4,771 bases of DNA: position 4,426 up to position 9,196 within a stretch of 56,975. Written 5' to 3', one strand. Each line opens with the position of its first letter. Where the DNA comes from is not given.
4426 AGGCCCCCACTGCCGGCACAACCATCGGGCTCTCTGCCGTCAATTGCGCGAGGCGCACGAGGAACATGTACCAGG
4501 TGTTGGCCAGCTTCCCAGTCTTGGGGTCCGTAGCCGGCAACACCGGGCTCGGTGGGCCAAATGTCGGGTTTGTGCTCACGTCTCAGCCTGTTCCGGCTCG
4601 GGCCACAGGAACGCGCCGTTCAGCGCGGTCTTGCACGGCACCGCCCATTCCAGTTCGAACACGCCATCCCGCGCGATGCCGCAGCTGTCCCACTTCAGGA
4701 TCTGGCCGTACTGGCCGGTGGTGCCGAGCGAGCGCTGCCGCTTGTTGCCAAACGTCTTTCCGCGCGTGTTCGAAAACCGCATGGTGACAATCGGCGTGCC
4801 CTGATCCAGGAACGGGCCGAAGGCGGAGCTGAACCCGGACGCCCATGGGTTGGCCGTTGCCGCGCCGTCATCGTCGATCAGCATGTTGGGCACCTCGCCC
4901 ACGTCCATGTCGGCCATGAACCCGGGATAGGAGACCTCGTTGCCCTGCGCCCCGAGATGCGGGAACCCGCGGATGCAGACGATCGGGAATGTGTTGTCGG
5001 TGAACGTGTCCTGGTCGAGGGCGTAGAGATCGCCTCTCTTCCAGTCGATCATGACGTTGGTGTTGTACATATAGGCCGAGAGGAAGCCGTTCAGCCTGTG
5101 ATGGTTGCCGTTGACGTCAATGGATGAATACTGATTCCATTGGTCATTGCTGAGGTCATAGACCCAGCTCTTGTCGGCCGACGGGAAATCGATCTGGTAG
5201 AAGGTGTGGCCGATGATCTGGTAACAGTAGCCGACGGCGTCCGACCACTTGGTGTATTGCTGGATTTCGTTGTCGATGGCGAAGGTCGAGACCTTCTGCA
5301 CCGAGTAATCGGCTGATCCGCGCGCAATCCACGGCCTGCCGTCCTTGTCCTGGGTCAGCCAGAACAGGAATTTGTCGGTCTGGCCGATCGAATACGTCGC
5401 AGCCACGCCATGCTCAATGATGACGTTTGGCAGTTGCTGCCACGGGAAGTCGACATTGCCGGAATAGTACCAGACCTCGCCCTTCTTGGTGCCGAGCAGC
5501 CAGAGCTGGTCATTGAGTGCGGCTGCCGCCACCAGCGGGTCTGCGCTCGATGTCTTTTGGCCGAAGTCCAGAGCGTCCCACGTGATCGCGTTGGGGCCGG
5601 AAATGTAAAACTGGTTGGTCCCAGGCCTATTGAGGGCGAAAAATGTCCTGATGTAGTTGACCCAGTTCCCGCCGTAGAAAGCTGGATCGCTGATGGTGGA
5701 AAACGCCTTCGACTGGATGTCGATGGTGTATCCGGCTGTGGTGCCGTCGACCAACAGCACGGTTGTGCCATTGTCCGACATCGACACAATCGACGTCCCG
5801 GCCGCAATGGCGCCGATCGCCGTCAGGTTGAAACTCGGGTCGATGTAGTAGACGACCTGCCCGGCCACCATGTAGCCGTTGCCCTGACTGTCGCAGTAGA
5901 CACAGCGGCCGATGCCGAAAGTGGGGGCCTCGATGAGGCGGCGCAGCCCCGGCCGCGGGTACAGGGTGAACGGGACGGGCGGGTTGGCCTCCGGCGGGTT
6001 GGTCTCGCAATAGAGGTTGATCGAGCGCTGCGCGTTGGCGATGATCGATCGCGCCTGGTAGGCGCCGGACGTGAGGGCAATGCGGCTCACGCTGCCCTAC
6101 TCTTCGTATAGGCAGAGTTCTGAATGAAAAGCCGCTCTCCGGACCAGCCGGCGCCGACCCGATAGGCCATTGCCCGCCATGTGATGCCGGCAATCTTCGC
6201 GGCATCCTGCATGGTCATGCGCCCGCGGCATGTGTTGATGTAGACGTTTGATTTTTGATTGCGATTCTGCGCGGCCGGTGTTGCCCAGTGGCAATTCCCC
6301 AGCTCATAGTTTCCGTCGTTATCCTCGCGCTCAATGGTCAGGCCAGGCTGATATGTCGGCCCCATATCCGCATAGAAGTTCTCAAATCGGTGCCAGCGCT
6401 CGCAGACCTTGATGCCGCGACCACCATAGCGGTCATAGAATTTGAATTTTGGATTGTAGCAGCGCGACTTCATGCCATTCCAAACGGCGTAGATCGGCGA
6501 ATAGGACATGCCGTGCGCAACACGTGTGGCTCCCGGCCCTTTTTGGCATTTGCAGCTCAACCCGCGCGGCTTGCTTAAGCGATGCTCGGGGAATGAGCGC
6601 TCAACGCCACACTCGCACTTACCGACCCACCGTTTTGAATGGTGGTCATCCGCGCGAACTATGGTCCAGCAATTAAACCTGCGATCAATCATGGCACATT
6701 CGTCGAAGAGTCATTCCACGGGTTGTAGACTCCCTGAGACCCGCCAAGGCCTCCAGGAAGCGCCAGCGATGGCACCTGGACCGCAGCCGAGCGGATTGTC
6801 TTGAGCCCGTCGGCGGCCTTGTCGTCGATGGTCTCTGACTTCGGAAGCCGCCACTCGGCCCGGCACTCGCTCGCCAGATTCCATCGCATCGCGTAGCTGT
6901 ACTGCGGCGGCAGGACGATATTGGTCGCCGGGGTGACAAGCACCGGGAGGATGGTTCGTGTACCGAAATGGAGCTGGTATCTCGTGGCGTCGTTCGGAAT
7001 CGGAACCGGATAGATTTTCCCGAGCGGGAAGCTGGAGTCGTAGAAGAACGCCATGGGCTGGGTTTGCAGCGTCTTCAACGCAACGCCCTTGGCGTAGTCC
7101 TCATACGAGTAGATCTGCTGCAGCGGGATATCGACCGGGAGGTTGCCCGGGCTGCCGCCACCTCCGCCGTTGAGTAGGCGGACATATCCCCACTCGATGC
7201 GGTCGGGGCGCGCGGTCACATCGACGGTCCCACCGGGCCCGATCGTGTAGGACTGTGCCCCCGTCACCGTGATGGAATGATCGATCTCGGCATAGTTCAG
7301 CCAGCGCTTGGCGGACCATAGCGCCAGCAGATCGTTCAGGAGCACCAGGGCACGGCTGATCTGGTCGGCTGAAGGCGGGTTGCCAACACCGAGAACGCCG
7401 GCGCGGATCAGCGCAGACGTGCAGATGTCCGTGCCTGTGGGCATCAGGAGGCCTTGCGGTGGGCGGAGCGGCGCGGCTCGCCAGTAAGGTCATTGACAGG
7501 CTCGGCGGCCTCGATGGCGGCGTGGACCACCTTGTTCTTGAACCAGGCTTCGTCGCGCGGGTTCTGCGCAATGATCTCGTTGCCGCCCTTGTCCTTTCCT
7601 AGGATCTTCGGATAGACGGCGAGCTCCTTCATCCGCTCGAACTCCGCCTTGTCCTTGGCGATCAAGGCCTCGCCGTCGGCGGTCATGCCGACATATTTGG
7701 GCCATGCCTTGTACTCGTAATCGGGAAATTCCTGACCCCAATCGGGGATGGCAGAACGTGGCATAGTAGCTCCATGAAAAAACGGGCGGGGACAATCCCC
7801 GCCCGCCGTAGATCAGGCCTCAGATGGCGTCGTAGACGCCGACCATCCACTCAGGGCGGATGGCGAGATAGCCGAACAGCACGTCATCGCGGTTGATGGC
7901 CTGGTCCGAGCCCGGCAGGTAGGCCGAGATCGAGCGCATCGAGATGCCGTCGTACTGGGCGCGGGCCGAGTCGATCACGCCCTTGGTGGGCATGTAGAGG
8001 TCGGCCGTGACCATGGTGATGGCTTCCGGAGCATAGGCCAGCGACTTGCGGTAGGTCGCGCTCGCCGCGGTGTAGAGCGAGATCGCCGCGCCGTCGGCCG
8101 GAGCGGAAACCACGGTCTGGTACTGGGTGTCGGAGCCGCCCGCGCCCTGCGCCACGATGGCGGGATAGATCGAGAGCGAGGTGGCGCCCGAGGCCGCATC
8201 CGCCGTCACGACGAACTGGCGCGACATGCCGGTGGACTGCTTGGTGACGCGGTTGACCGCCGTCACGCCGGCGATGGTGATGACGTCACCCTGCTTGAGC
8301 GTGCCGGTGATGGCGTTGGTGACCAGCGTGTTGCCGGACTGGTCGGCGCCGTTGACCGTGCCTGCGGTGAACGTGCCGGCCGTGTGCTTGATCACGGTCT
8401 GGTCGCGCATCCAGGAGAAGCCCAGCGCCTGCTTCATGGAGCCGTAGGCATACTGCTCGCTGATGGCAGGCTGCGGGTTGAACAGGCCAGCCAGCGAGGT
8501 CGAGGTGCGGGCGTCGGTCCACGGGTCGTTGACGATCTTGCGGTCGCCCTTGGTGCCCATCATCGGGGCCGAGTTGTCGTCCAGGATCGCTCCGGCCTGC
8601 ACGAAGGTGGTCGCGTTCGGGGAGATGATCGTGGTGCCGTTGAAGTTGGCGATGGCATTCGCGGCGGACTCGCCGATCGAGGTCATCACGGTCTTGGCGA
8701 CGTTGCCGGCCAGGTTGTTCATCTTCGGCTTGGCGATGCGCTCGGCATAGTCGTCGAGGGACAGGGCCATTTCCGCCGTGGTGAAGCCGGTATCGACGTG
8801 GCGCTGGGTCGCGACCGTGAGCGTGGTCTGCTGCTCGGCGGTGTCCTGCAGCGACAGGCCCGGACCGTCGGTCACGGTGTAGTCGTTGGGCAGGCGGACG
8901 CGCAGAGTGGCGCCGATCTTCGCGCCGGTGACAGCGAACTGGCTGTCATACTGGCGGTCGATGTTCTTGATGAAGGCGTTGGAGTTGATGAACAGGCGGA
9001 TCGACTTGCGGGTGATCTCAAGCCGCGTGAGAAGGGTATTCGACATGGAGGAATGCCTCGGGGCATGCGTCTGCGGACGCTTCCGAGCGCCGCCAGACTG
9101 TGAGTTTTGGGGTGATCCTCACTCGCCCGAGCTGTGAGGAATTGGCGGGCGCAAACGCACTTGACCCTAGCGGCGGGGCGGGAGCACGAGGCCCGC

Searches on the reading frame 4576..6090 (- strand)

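Call 9: search_protein_families(library=phrogs, proteins=[window:4576-6090:-], max_evalue=0.001)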
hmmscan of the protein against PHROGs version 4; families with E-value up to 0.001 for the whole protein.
window:4576-6090:- (504 aa): 1 family
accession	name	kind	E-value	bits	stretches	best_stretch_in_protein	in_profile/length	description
phrog_578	-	connector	8.6e-78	263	1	1-493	3-465/486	head closure Hc3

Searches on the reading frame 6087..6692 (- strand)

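Call 18: search_protein_families(library=pfam, proteins=[window:6087-6692:-], max_evalue=0.01)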
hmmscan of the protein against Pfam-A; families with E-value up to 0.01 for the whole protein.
window:6087-6692:- (201 aa): 0 families

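Call 65: search_protein_families(library=phrogs, proteins=[window:6087-6692:-], max_evalue=0.01)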
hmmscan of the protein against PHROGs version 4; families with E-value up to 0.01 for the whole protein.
window:6087-6692:- (201 aa): 6 families
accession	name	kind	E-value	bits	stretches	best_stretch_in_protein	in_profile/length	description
phrog_374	-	DNA, RNA and nucleotide metabolism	9.9e-49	167.6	1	1-172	197-367/617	HNH endonuclease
phrog_3377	-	DNA, RNA and nucleotide metabolism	1.3e-48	166.5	1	59-195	6-143/196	HNH endonuclease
phrog_8790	-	DNA, RNA and nucleotide metabolism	4.4e-34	119.5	1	60-154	18-111/241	restriction endonuclease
phrog_2081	-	DNA, RNA and nucleotide metabolism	4.5e-31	109.4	1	47-151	84-200/433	HNH endonuclease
phrog_953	-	DNA, RNA and nucleotide metabolism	1.7e-16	61.6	1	58-121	215-277/420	HNH endonuclease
phrog_27240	-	unknown function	0.0096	17.3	0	6-50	12-58/132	-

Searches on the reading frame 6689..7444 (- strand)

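Call 9: search_protein_families(library=phrogs, proteins=[window:6689-7444:-], max_evalue=0.001)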
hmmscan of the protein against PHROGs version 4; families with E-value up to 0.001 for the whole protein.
window:6689-7444:- (251 aa): 2 families
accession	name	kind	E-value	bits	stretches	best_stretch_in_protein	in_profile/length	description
phrog_12985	-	unknown function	1.5e-25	91.4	1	5-223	5-214/238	-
phrog_637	-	connector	0.0006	20.7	0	175-233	70-128/156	head-tail adaptor Ad3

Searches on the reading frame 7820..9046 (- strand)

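Call 9: search_protein_families(library=phrogs, proteins=[window:7820-9046:-], max_evalue=0.001)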
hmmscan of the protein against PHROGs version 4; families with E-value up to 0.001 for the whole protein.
window:7820-9046:- (408 aa): 2 families
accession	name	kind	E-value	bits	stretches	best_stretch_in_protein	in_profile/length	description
phrog_283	-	head and packaging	9.3e-61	207.3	1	1-402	1-379/385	major head protein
phrog_1302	-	tail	1.7e-06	28.7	1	217-304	84-160/201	distal tail protein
